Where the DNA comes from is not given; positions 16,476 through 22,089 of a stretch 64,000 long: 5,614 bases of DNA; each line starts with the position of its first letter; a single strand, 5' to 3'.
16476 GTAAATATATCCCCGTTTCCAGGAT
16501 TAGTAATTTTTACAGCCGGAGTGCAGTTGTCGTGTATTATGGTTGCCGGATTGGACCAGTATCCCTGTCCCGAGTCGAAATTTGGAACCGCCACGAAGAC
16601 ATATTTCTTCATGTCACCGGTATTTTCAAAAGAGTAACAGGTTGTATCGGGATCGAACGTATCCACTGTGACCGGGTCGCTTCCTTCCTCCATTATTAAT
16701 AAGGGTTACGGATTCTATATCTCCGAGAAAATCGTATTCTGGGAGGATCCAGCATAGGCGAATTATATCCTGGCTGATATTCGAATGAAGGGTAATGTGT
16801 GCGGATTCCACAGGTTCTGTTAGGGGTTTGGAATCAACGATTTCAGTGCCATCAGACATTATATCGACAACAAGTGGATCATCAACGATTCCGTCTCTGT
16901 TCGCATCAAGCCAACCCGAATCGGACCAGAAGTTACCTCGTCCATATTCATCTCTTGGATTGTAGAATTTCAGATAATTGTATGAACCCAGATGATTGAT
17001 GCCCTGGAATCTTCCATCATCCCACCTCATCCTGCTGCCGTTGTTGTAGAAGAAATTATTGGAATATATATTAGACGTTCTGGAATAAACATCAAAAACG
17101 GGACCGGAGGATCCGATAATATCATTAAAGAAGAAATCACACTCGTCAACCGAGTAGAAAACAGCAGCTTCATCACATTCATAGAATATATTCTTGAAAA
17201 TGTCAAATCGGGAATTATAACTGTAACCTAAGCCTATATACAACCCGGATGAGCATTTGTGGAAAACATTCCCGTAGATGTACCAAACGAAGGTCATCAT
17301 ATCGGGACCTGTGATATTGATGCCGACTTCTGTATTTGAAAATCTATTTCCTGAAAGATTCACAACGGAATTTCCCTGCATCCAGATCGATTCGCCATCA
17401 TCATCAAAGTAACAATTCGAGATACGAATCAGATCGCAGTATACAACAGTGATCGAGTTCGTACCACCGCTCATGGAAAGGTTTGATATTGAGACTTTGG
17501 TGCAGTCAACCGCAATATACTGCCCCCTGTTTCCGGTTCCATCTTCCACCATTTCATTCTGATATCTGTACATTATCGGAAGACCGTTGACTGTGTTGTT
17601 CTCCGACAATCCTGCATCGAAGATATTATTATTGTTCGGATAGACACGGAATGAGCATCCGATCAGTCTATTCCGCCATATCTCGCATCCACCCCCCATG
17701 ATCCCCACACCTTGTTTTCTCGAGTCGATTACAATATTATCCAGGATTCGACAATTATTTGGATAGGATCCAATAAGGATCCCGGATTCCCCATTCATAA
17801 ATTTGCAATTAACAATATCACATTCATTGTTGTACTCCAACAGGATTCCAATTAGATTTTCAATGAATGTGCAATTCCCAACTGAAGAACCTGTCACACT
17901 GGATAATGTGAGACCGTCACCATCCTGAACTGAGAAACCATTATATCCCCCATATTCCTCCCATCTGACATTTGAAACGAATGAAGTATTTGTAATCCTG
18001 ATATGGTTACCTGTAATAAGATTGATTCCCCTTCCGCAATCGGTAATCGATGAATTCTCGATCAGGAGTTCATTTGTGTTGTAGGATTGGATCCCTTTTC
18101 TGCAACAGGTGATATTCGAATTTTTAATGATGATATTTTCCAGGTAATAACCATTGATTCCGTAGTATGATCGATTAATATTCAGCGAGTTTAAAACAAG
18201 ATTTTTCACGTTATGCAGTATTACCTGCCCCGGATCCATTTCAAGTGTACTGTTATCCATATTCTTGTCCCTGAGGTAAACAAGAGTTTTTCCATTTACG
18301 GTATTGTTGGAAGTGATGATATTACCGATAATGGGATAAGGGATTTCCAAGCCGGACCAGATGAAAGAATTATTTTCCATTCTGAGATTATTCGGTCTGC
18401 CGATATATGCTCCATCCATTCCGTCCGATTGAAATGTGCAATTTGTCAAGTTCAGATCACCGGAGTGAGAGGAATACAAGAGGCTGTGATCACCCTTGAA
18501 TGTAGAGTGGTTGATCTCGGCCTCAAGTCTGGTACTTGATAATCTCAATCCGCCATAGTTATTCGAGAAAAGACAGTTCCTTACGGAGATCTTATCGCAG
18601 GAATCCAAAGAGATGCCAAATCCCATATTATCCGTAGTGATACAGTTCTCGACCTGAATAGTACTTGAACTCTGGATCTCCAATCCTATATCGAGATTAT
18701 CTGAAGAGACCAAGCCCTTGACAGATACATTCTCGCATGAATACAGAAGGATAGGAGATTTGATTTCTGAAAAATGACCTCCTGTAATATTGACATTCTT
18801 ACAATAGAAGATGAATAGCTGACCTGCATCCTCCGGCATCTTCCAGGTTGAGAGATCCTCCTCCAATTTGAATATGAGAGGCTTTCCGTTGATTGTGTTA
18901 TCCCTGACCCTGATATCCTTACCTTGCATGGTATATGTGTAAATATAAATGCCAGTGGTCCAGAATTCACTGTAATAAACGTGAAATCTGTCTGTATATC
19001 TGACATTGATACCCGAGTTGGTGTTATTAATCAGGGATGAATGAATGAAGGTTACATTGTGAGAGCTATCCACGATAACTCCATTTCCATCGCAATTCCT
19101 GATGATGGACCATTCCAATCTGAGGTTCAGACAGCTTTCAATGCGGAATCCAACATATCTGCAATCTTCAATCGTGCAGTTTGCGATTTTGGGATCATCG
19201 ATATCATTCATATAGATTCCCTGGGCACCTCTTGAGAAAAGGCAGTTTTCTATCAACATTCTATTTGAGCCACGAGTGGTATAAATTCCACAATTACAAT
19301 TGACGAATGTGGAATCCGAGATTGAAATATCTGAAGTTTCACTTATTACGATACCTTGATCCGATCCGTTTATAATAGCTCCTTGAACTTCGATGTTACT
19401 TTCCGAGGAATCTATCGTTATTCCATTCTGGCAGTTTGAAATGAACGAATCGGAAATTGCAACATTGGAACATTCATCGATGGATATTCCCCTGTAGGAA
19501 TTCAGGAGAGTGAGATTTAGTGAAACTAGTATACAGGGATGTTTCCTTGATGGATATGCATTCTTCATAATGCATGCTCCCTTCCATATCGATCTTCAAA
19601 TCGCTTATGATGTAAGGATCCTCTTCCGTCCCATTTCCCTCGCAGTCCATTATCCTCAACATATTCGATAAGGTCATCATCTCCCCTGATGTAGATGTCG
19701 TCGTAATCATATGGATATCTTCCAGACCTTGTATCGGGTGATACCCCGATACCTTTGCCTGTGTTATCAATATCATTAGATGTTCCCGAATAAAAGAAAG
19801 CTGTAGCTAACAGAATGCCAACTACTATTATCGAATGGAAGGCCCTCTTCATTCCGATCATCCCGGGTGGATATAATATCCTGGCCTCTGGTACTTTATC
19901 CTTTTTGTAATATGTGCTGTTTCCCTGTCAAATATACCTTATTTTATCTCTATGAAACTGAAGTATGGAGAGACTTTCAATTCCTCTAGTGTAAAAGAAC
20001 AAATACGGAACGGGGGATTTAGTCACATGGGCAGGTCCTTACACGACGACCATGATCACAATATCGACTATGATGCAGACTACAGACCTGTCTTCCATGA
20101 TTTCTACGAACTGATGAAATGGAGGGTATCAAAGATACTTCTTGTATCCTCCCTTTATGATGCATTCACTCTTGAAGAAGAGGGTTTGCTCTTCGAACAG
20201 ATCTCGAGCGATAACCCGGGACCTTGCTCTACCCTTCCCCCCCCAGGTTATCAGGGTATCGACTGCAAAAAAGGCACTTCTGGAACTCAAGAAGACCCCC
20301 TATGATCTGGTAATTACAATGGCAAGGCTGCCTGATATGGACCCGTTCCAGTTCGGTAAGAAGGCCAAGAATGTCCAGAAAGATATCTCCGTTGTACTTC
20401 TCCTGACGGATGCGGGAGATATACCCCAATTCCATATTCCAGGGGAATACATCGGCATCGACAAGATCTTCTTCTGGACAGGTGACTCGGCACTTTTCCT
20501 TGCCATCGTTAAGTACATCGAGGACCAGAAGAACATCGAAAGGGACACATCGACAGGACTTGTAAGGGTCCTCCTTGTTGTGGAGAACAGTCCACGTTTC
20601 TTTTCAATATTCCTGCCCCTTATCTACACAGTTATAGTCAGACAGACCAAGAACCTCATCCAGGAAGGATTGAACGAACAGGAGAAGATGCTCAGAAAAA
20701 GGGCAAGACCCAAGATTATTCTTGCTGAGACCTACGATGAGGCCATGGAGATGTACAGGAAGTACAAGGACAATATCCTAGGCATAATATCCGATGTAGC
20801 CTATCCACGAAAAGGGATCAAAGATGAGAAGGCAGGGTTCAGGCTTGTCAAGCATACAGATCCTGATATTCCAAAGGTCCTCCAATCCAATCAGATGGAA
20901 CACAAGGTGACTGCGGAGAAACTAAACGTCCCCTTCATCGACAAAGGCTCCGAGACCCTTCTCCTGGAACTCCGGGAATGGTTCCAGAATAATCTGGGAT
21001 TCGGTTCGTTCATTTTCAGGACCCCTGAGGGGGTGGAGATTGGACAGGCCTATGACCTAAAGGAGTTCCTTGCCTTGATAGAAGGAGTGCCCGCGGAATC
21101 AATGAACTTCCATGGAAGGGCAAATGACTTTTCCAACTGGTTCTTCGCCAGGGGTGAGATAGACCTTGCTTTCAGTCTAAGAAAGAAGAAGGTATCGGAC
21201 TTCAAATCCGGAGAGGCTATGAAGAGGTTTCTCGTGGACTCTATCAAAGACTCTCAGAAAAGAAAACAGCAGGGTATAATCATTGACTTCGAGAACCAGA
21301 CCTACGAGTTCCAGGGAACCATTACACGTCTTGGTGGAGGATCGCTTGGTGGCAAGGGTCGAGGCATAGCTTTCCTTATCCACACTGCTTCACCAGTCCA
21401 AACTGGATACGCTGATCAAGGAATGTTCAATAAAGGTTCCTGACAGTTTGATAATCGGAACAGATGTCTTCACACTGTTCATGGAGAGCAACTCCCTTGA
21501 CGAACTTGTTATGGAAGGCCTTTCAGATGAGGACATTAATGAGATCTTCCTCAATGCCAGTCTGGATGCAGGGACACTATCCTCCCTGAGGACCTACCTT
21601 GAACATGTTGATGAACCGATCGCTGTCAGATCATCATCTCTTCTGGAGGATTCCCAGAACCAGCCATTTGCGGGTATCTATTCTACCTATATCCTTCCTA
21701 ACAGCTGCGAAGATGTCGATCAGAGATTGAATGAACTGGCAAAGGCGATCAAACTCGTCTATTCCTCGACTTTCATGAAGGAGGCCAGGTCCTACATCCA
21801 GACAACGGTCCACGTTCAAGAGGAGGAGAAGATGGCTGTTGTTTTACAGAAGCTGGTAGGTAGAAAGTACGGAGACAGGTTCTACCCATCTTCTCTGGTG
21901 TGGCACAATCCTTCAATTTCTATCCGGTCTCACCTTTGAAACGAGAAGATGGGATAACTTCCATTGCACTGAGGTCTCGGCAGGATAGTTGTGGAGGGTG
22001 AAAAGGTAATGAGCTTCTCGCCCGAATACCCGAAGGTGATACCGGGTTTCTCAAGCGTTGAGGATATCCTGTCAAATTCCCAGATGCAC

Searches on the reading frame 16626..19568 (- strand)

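Call 25: search_protein_families(library=pfam, proteins=[window:16626-19568:-], max_evalue=0.00001)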
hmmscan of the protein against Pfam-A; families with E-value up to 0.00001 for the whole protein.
window:16626-19568:- (980 aa): 3 families
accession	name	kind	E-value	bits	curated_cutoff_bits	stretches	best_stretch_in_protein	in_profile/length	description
PF13229.12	Beta_helix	-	1.1e-57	194.6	25.9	7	250-357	48-158/158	Right handed beta helix region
PF05048.19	NosD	-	2.7e-47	161.4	23.6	3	260-402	4-146/212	Periplasmic copper-binding protein (NosD)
PF12708.12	Pect-lyase_RHGA_epim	-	2.1e-08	34.7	27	0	56-140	129-211/213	Rhamnogalacturonase A/epimerase, pectate lyase-like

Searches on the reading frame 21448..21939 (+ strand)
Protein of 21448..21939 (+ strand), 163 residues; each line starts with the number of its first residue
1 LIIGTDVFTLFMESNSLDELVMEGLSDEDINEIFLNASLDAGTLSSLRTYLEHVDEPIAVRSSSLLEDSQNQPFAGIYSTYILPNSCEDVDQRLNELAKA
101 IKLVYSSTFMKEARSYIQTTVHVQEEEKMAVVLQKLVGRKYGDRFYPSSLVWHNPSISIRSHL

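Call 117: search_protein_families(library=pfam, proteins=[window:21448-21939:+], max_evalue=0.001)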
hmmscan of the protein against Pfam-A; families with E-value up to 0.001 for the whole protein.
window:21448-21939:+ (163 aa): 1 family
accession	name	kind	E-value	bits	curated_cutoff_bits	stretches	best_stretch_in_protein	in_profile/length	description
PF01326.24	PPDK_N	-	2.1e-21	77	27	1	2-142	27-180/328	Pyruvate phosphate dikinase, AMP/ATP-binding domain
